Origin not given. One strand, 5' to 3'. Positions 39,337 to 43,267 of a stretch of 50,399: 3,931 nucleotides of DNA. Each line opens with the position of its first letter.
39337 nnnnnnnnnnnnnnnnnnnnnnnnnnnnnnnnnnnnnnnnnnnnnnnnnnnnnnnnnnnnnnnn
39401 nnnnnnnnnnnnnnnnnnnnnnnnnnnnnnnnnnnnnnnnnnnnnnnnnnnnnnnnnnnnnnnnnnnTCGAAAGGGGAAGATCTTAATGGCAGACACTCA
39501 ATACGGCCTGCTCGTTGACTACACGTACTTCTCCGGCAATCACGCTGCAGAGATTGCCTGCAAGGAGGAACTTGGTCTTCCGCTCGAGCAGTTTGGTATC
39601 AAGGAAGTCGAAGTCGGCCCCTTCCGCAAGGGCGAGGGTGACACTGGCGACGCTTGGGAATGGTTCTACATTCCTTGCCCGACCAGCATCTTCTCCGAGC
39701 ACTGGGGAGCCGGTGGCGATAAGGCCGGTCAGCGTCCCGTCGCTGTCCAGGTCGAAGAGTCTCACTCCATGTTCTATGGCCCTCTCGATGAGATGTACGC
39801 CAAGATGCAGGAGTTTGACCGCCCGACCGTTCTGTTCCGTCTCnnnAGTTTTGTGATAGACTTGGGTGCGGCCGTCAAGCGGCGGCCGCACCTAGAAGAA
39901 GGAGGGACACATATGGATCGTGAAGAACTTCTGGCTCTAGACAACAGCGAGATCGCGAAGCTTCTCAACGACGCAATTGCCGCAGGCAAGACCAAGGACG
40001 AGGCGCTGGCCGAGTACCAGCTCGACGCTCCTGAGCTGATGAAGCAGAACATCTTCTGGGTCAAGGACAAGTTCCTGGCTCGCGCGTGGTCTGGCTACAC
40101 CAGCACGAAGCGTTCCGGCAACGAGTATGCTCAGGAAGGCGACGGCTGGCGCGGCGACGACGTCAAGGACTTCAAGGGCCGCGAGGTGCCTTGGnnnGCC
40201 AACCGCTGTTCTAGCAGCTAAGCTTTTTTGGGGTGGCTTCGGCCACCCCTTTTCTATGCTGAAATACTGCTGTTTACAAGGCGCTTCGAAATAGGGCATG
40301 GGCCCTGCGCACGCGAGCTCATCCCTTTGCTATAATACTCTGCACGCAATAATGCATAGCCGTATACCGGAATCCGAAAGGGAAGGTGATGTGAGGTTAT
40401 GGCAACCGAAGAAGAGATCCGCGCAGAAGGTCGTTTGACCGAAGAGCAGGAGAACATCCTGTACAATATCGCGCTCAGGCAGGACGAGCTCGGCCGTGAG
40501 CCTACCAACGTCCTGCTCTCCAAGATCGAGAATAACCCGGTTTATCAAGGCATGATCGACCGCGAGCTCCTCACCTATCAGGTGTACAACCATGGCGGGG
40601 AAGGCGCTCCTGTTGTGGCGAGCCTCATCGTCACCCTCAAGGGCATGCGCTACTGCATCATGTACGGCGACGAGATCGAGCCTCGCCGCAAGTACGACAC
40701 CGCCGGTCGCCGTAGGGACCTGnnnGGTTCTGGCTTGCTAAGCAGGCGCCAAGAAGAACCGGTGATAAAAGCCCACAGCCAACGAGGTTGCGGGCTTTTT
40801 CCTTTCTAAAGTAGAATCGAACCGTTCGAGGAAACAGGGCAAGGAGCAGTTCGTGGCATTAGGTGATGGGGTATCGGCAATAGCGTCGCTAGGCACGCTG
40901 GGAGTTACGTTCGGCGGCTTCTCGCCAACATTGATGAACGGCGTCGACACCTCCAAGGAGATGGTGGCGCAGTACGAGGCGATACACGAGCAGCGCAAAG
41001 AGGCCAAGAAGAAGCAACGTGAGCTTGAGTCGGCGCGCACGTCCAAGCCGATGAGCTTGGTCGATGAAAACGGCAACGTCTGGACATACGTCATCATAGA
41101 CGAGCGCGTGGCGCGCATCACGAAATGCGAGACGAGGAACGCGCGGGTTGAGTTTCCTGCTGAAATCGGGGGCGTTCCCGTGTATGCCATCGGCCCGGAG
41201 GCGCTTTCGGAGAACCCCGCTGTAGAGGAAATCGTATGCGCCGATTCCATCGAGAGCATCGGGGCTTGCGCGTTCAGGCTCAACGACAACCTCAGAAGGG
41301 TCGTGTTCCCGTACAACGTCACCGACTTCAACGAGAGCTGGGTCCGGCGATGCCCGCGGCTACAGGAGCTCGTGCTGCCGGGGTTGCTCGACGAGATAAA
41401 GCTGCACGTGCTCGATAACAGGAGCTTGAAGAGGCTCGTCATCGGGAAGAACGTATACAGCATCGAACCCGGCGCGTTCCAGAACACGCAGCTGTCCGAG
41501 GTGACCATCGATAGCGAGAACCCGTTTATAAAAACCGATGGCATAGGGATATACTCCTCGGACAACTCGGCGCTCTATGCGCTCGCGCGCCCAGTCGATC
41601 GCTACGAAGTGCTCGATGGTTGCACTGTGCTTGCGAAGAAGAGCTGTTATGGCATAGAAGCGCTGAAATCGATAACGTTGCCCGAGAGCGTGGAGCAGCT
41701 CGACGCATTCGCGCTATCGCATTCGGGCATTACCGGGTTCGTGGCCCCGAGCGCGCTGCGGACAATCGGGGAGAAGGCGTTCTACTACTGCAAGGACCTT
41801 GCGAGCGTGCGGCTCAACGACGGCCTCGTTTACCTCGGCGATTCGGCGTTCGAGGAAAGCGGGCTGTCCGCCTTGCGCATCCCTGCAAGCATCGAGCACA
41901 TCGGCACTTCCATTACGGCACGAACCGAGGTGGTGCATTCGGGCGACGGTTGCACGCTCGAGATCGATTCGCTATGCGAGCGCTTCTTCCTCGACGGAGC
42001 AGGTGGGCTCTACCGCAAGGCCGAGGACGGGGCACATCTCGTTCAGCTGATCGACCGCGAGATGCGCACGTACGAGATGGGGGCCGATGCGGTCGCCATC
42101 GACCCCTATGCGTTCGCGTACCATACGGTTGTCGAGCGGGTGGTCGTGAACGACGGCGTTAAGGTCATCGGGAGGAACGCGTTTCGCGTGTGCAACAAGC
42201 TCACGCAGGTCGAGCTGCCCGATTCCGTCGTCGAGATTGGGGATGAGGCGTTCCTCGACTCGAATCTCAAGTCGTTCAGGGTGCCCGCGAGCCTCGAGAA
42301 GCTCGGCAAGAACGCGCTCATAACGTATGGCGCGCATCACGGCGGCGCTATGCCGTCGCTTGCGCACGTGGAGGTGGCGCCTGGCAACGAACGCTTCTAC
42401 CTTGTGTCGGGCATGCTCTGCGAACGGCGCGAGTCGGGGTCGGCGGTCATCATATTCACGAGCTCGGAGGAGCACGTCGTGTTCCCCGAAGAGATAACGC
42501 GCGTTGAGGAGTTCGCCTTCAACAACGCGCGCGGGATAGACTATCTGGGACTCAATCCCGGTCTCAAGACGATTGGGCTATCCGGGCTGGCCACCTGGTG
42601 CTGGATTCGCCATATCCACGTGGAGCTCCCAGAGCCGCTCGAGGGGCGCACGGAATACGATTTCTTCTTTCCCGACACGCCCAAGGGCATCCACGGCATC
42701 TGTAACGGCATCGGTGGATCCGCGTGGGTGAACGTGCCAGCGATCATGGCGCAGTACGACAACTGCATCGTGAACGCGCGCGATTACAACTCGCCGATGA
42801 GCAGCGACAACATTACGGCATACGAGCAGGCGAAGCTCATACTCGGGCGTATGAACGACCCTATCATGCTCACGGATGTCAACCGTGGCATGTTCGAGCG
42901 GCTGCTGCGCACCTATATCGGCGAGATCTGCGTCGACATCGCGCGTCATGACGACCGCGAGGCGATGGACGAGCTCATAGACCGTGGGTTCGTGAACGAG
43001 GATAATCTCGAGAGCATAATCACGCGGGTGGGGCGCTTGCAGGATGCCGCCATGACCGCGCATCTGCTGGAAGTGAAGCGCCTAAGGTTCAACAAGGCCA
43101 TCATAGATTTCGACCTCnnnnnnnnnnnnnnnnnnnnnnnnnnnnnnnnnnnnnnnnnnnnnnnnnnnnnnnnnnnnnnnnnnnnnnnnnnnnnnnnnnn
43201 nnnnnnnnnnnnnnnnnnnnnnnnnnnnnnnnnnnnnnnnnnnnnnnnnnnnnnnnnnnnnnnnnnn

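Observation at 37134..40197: Electron-wire-less molybdoenzyme: bis-MGD catalytic subunit without FS0 cysteines plus a ferredoxin-derived subunit that has lost its clusters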

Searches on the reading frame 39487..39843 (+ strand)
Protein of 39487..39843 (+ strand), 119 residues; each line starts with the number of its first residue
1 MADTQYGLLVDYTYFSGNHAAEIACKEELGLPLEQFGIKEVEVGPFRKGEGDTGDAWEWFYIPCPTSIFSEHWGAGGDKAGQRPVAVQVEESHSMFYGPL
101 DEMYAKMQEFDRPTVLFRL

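Call 3: search_protein_families(library=pfam, proteins=[window:39487-39843:+], max_evalue=1)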
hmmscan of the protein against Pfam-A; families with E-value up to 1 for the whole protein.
window:39487-39843:+ (119 aa): 0 families

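Call 4: search_protein_families(library=ncbifam, proteins=[window:39487-39843:+], max_evalue=1)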
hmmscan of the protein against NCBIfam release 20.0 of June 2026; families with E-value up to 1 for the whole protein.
window:39487-39843:+ (119 aa): 1 family
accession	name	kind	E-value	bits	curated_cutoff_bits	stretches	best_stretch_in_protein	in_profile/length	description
TIGR02951.1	DMSO_dmsB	equivalog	0.0021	18.1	214.1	1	5-58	1-57/161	DMSO/selenate family reductase complex B subunit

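Call 6: search_solved_structures(query=window:39487-39843:+, max_evalue=10, show_alignments=3)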
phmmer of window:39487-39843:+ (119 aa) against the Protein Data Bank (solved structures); distinct sequences matched with E-value up to 10: 0.

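Call 46: find_homologous_proteins(query=window:39487-39843:+, max_evalue=0.001)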
Query window:39487-39843:+ (119 aa): 81 proteins with E <= 0.001 among 82 candidates.
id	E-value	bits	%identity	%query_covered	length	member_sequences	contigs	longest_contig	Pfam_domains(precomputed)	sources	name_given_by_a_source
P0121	7.2e-76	270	97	100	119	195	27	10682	-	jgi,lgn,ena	jgi:hypothetical protein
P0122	4.5e-71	255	93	100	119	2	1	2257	-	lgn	-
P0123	1.2e-65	237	84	100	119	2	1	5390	-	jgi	jgi:hypothetical protein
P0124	4.4e-65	235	86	100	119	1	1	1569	-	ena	-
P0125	6.9e-65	234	86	100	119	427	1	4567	-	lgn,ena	-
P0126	1.5e-64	233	84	100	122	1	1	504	-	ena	-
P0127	1.6e-62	227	82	100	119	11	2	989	-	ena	-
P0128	1.7e-60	220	80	100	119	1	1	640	-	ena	-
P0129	5.9e-60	219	86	100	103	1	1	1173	-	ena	-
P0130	9.3e-60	218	80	100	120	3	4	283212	-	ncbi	-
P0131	3.8e-59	216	77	100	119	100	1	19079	-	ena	-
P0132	9.1e-58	211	76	100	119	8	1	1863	-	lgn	-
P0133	2.6e-57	210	77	100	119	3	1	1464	-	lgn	-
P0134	2.0e-56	207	78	97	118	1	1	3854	-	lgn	-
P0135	2.9e-56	207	74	100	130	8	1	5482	-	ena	-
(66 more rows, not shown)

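Call 80: predict_structure(alignment_id=A5)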
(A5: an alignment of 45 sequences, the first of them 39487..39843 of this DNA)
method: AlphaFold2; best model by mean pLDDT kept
length: 119 residues; sequences in the alignment: 45
mean_pLDDT: 91.0   pTM: 0.83
mean pLDDT of the five models: 91.0, 89.4, 88.9, 88.7, 76.3
residues with pLDDT >= 90: 87; 70-90: 29; 50-70: 2; < 50: 1
segments of 3 or more residues with pLDDT < 50: none
pLDDT, mean of each block of 10 residues (from residue 1): 85 81 95 94 91 86 95 96 90 89 96 95
secondary structure, 60 per line:
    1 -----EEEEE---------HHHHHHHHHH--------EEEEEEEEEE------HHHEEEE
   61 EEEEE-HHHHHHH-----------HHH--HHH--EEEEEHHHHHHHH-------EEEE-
elements in order: E6-10 H20-29 E38-47 E57-65 H67-73 E95-99 H100-107 E115-118

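Call 82: fold_search(model_id=the predicted structure, library=pdb)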
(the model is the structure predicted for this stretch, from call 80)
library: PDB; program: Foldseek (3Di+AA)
matches with E <= 10: 281; with E <= 0.001: 0
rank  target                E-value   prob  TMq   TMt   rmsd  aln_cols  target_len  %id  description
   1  2vpw_B                1.7e-02  0.98  0.56  0.36   7.4       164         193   16  Polysulfide reductase with bound menaquinone (released 2008-06-10)
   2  1h0h_B                7.6e-02  0.85  0.51  0.30   8.5       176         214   14  Tungsten containing Formate Dehydrogenase from Desulfovibrio Gigas (released 2003-02-20)
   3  9i5x_b                3.9e-01  0.16  0.26  0.30   9.0       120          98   12  Porphyromonas gingivalis 70S ribosome (W83 Strain) (released 2025-08-20)
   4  5o5j_F                4.4e-01  0.11  0.22  0.26   9.8       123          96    8  Structure of the 30S small ribosomal subunit from Mycobacterium smegmatis (released 2017-07-12)
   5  5xzt_D                5.0e-01  0.10  0.25  0.26   8.6       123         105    9  C-terminal peptide depleted mutant of hydroxynitrile lyase from Passiflora edulis (PeHNL) (released 2017-11-22)
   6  6ha1_M                5.0e-01  0.07  0.21  0.20  10.6       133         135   11  Cryo-EM structure of a 70S Bacillus subtilis ribosome translating the ErmD leader peptide in complex with telithromyci (released 2018-08-29)
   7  3bn7                  5.4e-01  0.08  0.23  0.25   9.3       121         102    9  CRYSTAL STRUCTURE OF A DIMERIC FERREDOXIN-LIKE PROTEIN (CC_2267) FROM CAULOBACTER CRESCENTUS CB15 AT 1.64 A RESOLUTION (released 2007-12-25)
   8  3lf0_B                5.4e-01  0.07  0.24  0.25   8.6       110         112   14  Crystal structure of the ATP bound Mycobacterium tuberculosis nitrogen regulatory PII protein (released 2010-07-07)
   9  6czm_E                5.4e-01  0.04  0.16  0.10  13.7       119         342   11  Crystal structure of Medicago truncatula ATP-phosphoribosyltransferase in tense form (released 2018-08-15)
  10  5xzq_F                5.7e-01  0.10  0.24  0.26   9.4       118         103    8  Hydroxynitrile lyase from Passiflora edulis (PeHNL) (released 2017-11-22)
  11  7p7q_g                6.1e-01  0.11  0.24  0.28   9.4       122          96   12  E. faecalis 70S ribosome bound by PoxtA-EQ2, high-resolution combined volume (released 2022-02-23)
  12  5b0c_A                7.0e-01  0.06  0.21  0.23   9.4       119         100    6  Polyketide cyclase OAC from Cannabis sativa, Y27F mutant (released 2016-01-27)
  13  3bgu_B                7.0e-01  0.06  0.20  0.22  10.2       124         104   13  Crystal structure of a dimeric ferredoxin-like protein of unknown function (tfu_0763) from thermobifida fusca yx at 1. (released 2007-12-11)
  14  7ood_l                7.0e-01  0.05  0.20  0.18  10.5       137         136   11  Mycoplasma pneumoniae 50S subunit of ribosomes in chloramphenicol-treated cells (released 2022-05-25)
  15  5nd8_f                7.4e-01  0.08  0.23  0.27   9.5       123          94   10  Hibernating ribosome from Staphylococcus aureus (Unrotated state) (released 2017-06-28)
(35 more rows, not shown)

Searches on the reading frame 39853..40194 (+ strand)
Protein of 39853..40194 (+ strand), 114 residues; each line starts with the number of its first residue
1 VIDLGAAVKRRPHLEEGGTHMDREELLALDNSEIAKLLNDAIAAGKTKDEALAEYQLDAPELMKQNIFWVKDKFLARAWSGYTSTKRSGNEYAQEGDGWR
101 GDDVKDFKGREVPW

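Call 3: search_protein_families(library=pfam, proteins=[window:39853-40194:+], max_evalue=1)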
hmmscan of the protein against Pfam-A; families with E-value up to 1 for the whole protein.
window:39853-40194:+ (114 aa): 1 family
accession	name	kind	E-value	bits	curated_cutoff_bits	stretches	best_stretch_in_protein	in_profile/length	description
PF21448.3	DNMK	-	0.025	14.6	27.1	1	18-53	62-97/232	Deoxynucleotide monophosphate kinase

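Call 4: search_protein_families(library=ncbifam, proteins=[window:39853-40194:+], max_evalue=1)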
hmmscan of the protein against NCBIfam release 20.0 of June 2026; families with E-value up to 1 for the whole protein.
window:39853-40194:+ (114 aa): 0 families

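Call 51: find_homologous_proteins(query=window:39853-40194:+, max_evalue=0.01)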
Query window:39853-40194:+ (114 aa): 92 proteins with E <= 0.01 among 103 candidates.
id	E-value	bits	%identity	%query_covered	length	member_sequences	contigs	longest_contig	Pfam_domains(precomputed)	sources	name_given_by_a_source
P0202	4.1e-55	203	99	82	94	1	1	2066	-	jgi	jgi:hypothetical protein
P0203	4.7e-54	199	97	82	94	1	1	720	-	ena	-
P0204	1.4e-53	198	98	82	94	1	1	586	-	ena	-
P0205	9.3e-53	195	95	82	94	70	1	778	-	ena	-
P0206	1.8e-52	194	95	82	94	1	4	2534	-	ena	-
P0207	5.8e-52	193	95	82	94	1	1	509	-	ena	-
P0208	1.4e-51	191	94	82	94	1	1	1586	-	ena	-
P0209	1.8e-51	191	94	82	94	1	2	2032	-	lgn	-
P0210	2.5e-51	191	94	82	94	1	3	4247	-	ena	-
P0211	2.6e-51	190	93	82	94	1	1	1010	-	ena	-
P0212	3.1e-51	190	94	82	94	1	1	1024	-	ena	-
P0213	7.4e-51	189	93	82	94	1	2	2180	-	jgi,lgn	jgi:hypothetical protein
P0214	1.2e-50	188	94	82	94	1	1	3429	-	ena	-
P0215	3.5e-50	187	90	82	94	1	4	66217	-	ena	-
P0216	1.0e-48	182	89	82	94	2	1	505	-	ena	-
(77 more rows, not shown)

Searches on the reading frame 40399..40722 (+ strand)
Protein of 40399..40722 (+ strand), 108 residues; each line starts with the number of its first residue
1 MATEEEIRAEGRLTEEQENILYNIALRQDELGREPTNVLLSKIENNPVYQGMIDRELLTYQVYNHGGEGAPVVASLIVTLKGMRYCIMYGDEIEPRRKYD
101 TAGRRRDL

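Call 41: search_protein_families(library=pfam, proteins=[window:40399-40722:+], max_evalue=0.01)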
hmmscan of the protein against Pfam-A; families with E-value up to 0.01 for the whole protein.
window:40399-40722:+ (108 aa): 0 families

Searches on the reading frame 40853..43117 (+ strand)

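Call 41: search_protein_families(library=pfam, proteins=[window:40853-43117:+], max_evalue=0.01)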
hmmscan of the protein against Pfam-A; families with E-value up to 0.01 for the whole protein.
window:40853-43117:+ (755 aa): 1 family
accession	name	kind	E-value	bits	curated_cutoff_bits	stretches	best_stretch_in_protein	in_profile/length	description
PF13306.12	LRR_5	-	2.3e-55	186.3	27.7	3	255-354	20-119/127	BspA type Leucine rich repeat region (6 copies)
